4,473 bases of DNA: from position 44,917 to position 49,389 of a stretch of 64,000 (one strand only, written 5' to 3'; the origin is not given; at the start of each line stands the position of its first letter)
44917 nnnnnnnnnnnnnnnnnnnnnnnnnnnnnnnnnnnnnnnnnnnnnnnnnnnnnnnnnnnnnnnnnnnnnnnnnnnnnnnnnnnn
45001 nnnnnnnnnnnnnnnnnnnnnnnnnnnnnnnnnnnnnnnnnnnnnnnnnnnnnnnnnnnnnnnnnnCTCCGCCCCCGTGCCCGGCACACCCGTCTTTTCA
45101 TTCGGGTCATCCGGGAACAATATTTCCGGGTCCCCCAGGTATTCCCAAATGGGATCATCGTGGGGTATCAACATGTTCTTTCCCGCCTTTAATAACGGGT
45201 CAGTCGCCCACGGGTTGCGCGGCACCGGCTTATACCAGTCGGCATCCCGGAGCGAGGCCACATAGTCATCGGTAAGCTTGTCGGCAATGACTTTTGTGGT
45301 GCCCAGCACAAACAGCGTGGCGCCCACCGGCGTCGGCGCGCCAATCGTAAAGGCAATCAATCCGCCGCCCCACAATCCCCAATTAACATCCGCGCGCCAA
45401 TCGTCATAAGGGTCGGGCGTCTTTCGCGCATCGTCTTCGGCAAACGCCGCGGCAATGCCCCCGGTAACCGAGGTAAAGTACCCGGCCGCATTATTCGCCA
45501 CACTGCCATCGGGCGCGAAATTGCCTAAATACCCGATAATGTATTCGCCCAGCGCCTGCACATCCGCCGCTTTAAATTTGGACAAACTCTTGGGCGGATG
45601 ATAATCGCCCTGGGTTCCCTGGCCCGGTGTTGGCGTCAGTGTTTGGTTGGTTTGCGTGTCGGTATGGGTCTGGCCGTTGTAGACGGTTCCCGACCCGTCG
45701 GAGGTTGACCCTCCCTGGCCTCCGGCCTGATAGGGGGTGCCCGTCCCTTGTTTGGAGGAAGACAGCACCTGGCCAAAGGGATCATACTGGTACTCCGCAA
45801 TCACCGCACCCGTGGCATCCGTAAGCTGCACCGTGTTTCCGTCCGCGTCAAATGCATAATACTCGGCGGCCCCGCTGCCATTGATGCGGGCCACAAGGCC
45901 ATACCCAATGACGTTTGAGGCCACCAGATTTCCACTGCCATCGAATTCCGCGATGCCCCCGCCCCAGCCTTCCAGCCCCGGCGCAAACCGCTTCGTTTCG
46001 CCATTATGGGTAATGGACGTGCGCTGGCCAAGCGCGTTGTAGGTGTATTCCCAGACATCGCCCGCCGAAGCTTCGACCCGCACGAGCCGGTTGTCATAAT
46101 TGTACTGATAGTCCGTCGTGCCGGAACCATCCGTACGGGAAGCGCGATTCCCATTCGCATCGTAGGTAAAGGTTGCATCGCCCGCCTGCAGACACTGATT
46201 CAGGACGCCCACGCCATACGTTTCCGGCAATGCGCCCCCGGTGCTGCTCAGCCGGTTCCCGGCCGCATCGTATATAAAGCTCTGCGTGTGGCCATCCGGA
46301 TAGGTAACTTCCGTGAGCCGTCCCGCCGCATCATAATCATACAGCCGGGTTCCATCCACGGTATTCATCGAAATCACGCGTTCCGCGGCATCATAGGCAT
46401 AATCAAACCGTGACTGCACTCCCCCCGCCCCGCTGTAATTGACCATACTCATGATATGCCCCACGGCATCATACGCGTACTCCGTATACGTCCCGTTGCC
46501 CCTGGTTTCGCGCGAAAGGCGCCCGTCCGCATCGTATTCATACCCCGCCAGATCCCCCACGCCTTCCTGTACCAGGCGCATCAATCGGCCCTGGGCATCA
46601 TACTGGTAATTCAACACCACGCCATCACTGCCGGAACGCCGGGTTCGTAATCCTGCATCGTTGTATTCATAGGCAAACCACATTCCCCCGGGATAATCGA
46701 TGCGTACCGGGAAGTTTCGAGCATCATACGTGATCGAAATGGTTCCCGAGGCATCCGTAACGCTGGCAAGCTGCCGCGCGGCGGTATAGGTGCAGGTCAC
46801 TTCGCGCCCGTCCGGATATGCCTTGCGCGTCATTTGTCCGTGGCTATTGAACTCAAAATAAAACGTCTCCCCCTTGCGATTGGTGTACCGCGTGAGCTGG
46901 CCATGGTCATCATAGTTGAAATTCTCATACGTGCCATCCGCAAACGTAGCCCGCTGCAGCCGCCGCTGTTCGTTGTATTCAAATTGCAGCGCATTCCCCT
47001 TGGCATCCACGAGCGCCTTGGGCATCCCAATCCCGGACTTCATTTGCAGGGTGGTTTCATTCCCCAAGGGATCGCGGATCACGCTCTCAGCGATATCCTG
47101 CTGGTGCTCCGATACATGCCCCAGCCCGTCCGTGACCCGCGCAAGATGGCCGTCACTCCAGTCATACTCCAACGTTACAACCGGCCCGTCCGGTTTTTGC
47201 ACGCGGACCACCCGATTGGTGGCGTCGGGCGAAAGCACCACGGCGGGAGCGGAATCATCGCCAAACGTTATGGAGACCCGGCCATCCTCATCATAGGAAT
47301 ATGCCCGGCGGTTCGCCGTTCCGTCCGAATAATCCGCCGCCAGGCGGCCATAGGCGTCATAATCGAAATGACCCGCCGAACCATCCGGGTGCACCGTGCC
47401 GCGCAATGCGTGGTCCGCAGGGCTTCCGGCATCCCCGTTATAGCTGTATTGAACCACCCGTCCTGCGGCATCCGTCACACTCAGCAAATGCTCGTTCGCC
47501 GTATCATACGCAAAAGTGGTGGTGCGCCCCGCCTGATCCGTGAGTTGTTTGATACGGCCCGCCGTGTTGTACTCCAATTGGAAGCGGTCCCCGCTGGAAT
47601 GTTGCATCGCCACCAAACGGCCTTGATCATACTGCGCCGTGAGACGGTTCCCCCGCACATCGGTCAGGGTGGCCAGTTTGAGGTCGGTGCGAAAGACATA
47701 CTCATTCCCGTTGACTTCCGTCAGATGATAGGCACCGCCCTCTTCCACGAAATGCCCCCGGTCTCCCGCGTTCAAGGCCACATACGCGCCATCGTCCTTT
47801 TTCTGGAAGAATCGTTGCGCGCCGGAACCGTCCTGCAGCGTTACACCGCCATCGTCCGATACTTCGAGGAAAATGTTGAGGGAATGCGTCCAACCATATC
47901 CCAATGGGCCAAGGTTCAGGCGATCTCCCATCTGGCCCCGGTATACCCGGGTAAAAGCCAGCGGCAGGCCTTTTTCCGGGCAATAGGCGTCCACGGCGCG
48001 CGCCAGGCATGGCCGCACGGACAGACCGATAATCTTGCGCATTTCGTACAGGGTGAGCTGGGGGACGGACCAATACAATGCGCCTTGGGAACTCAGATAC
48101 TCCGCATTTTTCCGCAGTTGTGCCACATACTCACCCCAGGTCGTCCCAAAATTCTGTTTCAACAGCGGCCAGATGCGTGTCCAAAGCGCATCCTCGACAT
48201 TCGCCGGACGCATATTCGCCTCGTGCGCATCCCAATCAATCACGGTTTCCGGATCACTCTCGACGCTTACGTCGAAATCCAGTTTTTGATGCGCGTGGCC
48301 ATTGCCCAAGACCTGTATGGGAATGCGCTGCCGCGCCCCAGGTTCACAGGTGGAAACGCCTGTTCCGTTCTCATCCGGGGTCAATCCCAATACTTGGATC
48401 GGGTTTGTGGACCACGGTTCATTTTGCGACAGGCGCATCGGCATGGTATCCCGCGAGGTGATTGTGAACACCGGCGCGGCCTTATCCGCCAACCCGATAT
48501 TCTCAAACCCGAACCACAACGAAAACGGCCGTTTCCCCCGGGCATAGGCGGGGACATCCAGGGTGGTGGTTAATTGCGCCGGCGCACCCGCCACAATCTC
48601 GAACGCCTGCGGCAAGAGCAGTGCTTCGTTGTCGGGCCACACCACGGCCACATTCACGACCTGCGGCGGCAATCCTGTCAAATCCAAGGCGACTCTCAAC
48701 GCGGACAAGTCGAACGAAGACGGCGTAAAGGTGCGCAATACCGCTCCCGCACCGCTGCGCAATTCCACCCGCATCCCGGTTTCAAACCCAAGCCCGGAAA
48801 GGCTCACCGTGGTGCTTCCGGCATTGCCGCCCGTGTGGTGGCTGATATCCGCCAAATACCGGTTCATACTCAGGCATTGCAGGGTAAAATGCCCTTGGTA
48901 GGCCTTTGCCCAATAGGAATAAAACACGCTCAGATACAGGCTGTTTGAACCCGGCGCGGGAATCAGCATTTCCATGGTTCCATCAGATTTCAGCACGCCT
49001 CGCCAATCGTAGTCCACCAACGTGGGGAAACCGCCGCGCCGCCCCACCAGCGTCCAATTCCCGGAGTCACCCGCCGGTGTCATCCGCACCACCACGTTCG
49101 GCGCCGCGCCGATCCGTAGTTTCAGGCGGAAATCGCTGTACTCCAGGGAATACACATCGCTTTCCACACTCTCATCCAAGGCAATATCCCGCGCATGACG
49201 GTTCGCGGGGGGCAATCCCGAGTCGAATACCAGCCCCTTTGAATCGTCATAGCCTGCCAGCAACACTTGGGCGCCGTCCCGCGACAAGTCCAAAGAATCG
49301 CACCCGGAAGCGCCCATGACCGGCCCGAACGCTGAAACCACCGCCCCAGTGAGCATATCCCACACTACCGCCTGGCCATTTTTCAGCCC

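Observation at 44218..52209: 2663-aa fusion of a long beta-propeller array with an RHS/YD-repeat shell, ending in a spacer and membrane-anchor-like tail rather than a recognisable toxin tip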

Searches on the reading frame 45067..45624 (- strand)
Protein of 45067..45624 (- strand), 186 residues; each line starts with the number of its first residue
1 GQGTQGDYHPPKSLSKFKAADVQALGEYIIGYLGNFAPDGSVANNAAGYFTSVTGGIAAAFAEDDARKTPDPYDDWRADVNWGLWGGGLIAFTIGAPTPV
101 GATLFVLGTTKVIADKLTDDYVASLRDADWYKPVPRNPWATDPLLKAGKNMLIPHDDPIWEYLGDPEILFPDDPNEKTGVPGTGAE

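Call 46: search_protein_representatives(alignment_id=A3)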
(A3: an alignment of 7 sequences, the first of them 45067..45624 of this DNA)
Query: 7 sequences, 189 profile positions. Proteins with E-value up to 0.001 (for the whole library): 12; up to 1e-10: 10; up to 1e-30: 5. The best 12 are listed.
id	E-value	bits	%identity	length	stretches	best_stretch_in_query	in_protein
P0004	2.0e-65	236.7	-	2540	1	11-189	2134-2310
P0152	1.1e-60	221.1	-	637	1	1-189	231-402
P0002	8.0e-56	205.4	-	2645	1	1-189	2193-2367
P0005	2.1e-54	200.8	-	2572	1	7-189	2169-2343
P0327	2.3e-38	148.4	-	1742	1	1-189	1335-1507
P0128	1.9e-29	119.4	-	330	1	101-189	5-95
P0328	6.7e-14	68.6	-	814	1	51-189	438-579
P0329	1.3e-13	67.7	-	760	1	19-189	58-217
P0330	5.0e-12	62.5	-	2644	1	45-189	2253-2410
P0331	7.1e-11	58.8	-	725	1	34-189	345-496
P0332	4.7e-06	43.0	-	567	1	28-189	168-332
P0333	3.9e-05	40.0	-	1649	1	130-189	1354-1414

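Call 68: search_solved_structures(query=A3, max_evalue=10)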
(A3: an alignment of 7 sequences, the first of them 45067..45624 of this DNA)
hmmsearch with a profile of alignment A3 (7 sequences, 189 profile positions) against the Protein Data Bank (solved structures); distinct sequences matched with E-value up to 10: 8.
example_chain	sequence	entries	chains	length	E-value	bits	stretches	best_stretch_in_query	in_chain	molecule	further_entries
4rlj_A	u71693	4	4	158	0.83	12.8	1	92-132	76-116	(3R)-hydroxyacyl-ACP dehydratase subunit HadA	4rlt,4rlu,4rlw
7svt_A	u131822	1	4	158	0.83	12.8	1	92-132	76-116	HadA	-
8y21_C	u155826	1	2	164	0.89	12.7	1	92-132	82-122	(3R)-hydroxyacyl-ACP dehydratase subunit HadA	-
8x5o_A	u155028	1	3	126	1.2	12.3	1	7-105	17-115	spike protein S2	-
4js1_A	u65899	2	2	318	1.2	12.3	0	142-169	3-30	Beta-galactoside alpha-2,6-sialyltransferase 1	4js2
7kp4_A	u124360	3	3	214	3.8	10.7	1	62-111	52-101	Claudin-4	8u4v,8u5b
7tdm_A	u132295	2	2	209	4.1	10.6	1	62-111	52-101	Claudin-4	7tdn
9cmh_A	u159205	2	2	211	4.2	10.5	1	62-111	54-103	Claudin-4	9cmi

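Call 85: find_encoding_contigs(protein=P0329, flank=8000, max_places=3)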
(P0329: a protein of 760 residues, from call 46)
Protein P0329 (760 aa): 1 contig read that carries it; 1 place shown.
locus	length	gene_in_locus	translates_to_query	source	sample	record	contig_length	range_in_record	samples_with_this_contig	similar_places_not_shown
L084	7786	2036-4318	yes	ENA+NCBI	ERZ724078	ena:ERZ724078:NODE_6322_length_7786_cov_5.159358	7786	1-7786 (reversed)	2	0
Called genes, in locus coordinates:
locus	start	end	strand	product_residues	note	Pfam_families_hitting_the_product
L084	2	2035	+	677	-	?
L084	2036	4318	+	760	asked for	PF24595:DUF7619, PF03793:PASTA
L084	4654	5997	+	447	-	PF02447:GntP_permease, PF03600:CitMHS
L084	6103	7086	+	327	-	PF03009:GDPD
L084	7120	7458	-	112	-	PF01934:HepT-like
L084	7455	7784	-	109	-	?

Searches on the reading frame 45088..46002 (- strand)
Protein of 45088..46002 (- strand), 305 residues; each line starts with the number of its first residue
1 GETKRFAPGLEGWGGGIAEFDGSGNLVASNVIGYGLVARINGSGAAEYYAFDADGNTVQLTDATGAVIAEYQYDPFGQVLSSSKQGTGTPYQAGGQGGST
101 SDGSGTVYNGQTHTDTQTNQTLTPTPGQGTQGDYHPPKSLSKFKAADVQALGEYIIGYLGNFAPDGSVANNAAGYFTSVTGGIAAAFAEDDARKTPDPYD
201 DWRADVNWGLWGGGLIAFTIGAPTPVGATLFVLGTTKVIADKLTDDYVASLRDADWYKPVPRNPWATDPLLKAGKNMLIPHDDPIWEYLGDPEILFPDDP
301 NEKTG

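Call 7: search_protein_families(library=pfam, proteins=[window:45088-46002:-], max_evalue=1)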
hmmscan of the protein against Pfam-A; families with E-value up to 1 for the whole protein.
seq(305 aa): 4 families
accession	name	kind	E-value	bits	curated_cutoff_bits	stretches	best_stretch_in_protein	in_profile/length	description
PF05593.20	RHS_repeat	-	3.8e-06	27.6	22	1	51-81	1-30/38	RHS Repeat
PF08450.18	SGL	-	0.049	13.7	26.3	1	50-114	140-204/246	SMP-30/Gluconolactonase/LRE-like region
PF14326.11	DUF4384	-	0.16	12.5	27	0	260-288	35-62/81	Domain of unknown function (DUF4384)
PF21383.2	DPAGT1_ins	-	0.17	12.4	27.1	1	141-156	2-17/43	DPAGT1 insertion domain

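Call 8: search_protein_families(library=ncbifam, proteins=[window:45088-46002:-], max_evalue=10)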
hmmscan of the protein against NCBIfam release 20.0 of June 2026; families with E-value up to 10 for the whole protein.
seq(305 aa): 1 family
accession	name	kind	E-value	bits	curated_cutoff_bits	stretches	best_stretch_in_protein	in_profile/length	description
TIGR01643.1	YD_repeat_2x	repeat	0.17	12.5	15.8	1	52-80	2-29/42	YD repeat-containing protein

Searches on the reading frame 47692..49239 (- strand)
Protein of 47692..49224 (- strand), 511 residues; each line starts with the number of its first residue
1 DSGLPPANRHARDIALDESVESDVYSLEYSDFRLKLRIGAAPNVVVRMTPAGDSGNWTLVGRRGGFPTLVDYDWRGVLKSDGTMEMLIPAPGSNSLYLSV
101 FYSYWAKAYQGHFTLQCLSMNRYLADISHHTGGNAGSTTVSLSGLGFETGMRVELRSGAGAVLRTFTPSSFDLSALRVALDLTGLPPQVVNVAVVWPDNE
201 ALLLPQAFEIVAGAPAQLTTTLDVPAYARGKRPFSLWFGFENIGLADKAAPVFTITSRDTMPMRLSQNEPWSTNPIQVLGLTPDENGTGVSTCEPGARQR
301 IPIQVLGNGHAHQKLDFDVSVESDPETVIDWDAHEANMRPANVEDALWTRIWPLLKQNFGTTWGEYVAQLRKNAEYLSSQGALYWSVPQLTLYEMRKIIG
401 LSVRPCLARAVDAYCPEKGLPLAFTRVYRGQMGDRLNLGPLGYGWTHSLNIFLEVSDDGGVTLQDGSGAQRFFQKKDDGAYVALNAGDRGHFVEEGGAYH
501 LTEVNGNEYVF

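Call 7: search_protein_families(library=pfam, proteins=[window:47692-49224:-], max_evalue=1)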
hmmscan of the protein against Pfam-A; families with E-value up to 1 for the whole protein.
seq(511 aa): 1 family
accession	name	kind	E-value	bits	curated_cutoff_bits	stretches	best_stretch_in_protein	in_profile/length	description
PF20148.4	DUF6531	-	4e-10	40.3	24.1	1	409-471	14-72/74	Domain of unknown function (DUF6531)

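Call 8: search_protein_families(library=ncbifam, proteins=[window:47692-49224:-], max_evalue=10)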
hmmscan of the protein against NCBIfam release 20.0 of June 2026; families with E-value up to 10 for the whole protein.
seq(511 aa): 0 families

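Call 71: predict_structure(alignment_id=A5)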
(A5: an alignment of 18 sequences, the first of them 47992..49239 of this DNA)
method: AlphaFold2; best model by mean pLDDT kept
length: 416 residues; sequences in the alignment: 18
mean_pLDDT: 89.7   pTM: 0.81
mean pLDDT of the five models: 89.7, 89.5, 88.1, 87.9, 86.2
residues with pLDDT >= 90: 301; 70-90: 85; 50-70: 17; < 50: 13
segments of 3 or more residues with pLDDT < 50: 1-6, 410-416
pLDDT, mean of each block of 10 residues (from residue 1): 51 89 96 94 92 90 95 93 94 93 92 86 97 95 96 97 97 93 96 98 98 95 93 86 95 92 93 91 88 77 94 78 87 93 88 94 94 92 84 91 73 40
secondary structure, 60 per line:
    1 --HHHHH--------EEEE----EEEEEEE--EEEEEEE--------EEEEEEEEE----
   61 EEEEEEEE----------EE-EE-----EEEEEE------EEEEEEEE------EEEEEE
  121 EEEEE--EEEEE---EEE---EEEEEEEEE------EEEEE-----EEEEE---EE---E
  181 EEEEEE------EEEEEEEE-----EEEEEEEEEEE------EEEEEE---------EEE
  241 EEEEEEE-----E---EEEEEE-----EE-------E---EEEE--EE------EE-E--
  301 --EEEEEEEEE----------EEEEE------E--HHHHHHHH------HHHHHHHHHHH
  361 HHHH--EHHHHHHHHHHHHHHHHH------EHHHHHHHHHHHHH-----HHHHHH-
elements in order: H3-7 E16-19 E24-30 E33-39 E48-56 E61-68 E89-94 E101-108 E115-125 E128-132 E136-138 E142-150 E157-161 E167-171 E180-186 E193-200 E206-216 E223-228 E238-247 E257-262 E281-284 E303-311 E322-326 H336-343 H350-364 H368-384 H392-404 H410-415

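Call 74: fold_search(model_id=the predicted structure, library=pdb)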
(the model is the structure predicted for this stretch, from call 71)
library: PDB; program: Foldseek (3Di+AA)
matches with E <= 10: 1818; with E <= 0.001: 155
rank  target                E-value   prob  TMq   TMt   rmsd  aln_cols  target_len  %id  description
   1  8uin_G                2.5e-06  1.00  0.19  0.13  21.2       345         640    9  Structure of the C3bBb-albicin complex (released 2024-05-08)
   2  2xyc                  5.6e-06  1.00  0.20  0.26  17.0       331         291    6  CRYSTAL STRUCTURE OF NCAM2 IGIV-FN3I (released 2011-02-23)
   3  2nzi_A                6.5e-06  1.00  0.16  0.21  22.0       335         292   10  Crystal structure of domains A168-A170 from titin (released 2007-02-13)
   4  5eo9_B                6.9e-06  1.00  0.17  0.31  15.9       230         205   10  Crystal Structure of the complex of Dpr6 Domain 1 bound to DIP-alpha Domain 1+2 (released 2016-01-06)
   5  6ns1_A                7.3e-06  1.00  0.17  0.31  15.0       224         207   11  Crystal structure of DIP-gamma IG1+IG2 (released 2019-02-06)
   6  8uh2_A                7.3e-06  1.00  0.19  0.13  20.6       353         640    8  Complex of C3b with the inhibitor albicin (released 2024-05-08)
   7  7zgj_A                8.6e-06  0.99  0.17  0.12  22.7       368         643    9  Trypanosoma brucei gambiense ISG65 in complex with human complement component C3 (released 2023-04-05)
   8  8ovb_A                9.1e-06  1.00  0.19  0.13  19.4       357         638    8  Human Complement C3b in complex with Trypanosoma brucei ISG65. (released 2024-02-14)
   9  6ehg_A                1.0e-05  0.99  0.17  0.12  21.0       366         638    8  complement component C3b in complex with a nanobody (released 2018-02-14)
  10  7ahs_B                1.3e-05  0.99  0.16  0.22  26.0       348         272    8  titin-N2A Ig81-Ig83 (released 2021-03-24)
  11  6tav_A                1.6e-05  0.99  0.18  0.06  20.1       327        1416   10  Crystal structure of endopeptidase-induced alpha2-macroglobulin (released 2021-05-12)
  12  9b4h_A                1.9e-05  1.00  0.22  0.07  17.8       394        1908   12  Chlamydomonas reinhardtii mastigoneme filament (released 2024-04-10)
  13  5uv6_B                1.9e-05  0.99  0.16  0.22  25.7       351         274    8  Crystal structure of human Opioid Binding Protein/Cell Adhesion Molecule Like (OPCML) (released 2018-03-21)
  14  9u61_C                2.0e-05  1.00  0.18  0.13  22.5       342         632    7  CP/MBL pathways C3 convertase C4b2a and C3 complex (released 2026-01-14)
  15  8a1f_B                2.2e-05  0.98  0.18  0.20  20.9       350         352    9  Human PTPRK N-terminal domains MAM-Ig-FN1 (released 2023-03-15)
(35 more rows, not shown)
